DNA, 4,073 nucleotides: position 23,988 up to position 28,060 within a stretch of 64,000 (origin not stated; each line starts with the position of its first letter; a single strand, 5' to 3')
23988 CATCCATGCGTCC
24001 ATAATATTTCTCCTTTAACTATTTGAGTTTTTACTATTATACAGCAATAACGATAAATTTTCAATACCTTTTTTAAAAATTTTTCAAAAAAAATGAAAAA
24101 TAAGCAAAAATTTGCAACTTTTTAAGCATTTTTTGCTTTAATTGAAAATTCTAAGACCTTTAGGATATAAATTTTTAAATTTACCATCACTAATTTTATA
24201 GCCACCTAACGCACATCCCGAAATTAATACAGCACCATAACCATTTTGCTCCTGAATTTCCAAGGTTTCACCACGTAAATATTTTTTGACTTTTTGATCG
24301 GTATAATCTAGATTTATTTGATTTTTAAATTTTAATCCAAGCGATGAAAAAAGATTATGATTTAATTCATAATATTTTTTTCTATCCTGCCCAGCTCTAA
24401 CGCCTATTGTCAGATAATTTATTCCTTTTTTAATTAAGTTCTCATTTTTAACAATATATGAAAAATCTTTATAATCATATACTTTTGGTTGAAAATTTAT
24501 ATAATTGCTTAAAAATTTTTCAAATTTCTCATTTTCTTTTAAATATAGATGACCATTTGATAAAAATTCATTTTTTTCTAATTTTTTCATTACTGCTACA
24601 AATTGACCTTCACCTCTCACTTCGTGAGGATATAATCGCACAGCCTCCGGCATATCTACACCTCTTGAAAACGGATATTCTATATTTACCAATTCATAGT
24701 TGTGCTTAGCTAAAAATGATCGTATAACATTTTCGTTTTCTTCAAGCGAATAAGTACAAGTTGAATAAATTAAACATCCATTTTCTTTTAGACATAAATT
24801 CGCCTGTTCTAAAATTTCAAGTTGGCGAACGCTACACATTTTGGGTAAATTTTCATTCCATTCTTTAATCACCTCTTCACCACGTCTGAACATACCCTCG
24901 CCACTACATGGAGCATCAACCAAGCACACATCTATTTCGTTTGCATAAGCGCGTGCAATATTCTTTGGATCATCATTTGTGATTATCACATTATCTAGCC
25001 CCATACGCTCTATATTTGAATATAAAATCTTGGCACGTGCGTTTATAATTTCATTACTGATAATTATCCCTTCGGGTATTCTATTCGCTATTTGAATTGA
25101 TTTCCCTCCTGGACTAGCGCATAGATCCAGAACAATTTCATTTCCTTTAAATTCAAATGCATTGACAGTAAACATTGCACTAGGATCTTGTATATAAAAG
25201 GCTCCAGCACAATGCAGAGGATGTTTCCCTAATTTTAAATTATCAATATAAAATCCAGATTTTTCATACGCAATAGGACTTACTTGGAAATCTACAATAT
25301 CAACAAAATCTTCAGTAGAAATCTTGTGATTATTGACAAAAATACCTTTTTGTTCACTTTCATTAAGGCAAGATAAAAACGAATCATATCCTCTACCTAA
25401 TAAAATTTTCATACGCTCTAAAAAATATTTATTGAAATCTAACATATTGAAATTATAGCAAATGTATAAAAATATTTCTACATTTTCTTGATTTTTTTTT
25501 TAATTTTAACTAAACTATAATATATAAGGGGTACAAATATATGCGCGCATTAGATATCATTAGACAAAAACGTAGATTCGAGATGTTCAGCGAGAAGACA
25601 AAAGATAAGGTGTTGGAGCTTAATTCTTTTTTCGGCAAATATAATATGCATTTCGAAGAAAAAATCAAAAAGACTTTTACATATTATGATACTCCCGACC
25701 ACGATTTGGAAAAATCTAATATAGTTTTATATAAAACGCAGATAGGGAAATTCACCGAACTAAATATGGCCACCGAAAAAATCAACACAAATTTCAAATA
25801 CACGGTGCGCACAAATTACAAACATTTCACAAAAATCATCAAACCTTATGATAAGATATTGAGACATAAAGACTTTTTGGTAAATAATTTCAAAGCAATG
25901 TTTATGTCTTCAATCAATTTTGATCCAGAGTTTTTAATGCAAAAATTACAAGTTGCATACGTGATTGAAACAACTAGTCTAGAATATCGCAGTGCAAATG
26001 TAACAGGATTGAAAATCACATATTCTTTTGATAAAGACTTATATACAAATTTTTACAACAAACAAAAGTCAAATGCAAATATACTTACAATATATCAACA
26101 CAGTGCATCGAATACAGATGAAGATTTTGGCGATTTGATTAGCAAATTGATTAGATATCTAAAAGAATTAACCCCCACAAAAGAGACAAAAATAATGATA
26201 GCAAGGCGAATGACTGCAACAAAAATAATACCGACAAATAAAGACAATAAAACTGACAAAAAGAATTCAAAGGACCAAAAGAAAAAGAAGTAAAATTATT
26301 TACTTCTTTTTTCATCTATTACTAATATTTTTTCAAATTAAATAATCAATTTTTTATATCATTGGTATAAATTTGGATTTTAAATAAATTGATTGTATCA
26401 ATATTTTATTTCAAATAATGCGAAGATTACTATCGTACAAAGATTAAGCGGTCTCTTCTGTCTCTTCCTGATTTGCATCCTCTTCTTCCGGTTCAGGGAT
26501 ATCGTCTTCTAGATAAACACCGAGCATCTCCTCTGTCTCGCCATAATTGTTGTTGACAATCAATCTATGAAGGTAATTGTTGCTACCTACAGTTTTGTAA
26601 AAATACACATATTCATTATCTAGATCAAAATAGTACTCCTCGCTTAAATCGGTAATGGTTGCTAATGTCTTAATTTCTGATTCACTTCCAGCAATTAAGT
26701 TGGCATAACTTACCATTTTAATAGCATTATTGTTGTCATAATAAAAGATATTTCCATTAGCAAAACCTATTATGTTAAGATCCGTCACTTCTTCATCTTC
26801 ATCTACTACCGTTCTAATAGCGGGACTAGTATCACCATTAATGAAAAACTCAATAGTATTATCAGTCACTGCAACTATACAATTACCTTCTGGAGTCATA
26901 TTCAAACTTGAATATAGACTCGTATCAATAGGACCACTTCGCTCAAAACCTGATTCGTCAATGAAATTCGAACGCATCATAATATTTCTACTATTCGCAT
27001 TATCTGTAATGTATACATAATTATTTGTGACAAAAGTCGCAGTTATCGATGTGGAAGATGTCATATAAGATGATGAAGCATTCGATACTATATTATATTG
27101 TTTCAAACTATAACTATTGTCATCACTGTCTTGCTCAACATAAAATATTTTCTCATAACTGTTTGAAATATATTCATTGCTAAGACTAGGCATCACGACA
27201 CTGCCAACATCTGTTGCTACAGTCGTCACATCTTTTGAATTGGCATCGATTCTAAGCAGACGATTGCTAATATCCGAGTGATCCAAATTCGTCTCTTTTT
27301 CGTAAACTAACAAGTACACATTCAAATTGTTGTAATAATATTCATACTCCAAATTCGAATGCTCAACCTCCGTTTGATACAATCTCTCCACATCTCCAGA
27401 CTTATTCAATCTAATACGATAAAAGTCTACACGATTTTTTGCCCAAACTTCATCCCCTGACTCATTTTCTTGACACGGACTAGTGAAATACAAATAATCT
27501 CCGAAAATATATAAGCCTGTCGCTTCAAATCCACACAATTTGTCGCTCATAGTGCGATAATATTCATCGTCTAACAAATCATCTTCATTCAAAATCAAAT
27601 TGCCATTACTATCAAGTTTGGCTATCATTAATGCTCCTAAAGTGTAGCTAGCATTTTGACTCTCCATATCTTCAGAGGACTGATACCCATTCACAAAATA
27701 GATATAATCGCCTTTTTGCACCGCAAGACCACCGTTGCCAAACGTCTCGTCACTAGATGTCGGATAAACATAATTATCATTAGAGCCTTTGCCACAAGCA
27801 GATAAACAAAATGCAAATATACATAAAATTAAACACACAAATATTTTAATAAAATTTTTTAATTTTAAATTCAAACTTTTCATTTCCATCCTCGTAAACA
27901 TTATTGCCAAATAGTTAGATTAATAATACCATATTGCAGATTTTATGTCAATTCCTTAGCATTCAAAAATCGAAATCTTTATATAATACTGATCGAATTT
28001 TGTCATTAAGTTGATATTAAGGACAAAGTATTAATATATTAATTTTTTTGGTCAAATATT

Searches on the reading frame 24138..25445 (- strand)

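Call 10: search_protein_families(library=pfam, proteins=[window:24138-25445:-], max_evalue=0.01)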
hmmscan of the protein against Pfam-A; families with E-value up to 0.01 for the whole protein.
window:24138-25445:- (435 aa): 5 families
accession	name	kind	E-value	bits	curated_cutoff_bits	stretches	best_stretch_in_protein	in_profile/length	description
PF01189.24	Methyltr_RsmB-F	-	1.6e-41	142.6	27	1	98-286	5-198/199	16S rRNA methyltransferase RsmB/F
PF17125.10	Methyltr_RsmF_N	-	4.7e-21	75.4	34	1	5-88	2-86/86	N-terminal domain of 16S rRNA methyltransferase RsmF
PF13636.12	Methyltranf_PUA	-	1.4e-13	51.1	27.6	1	387-433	2-49/49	RNA-binding PUA-like domain of methyltransferase RsmF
PF01728.25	FtsJ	-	7.5e-06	26.4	24.1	1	95-262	14-168/181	FtsJ-like methyltransferase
PF13847.12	Methyltransf_31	-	0.00043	20.4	27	1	101-240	3-128/145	Methyltransferase domain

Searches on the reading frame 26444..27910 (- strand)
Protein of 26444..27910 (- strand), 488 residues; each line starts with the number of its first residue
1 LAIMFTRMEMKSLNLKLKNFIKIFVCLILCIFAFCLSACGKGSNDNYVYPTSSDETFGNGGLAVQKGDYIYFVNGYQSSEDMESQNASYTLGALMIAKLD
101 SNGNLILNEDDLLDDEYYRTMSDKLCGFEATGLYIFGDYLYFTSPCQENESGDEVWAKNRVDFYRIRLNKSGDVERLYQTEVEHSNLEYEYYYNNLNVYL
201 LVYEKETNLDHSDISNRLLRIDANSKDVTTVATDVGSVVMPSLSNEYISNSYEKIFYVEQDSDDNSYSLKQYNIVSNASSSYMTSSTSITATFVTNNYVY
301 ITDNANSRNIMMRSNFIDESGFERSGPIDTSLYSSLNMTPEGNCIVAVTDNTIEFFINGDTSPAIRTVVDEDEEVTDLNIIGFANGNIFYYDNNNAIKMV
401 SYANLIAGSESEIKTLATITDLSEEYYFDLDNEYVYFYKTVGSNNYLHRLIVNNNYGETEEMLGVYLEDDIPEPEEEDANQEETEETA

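Call 10: search_protein_families(library=pfam, proteins=[window:26444-27910:-], max_evalue=0.01)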
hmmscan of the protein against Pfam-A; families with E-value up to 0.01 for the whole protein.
window:26444-27910:- (488 aa): 1 family
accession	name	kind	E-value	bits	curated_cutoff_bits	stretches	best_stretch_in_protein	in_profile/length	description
PF07632.16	Sde182_NH-like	-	0.0044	17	26.8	1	244-364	163-245/268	Cellulose-binding Sde182, nucleoside hydrolase-like domain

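Call 46: search_protein_families(library=ncbifam, proteins=[window:26444-27910:-], max_evalue=0.01)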
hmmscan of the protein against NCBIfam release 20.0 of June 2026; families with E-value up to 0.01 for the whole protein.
window:26444-27910:- (488 aa): 0 families
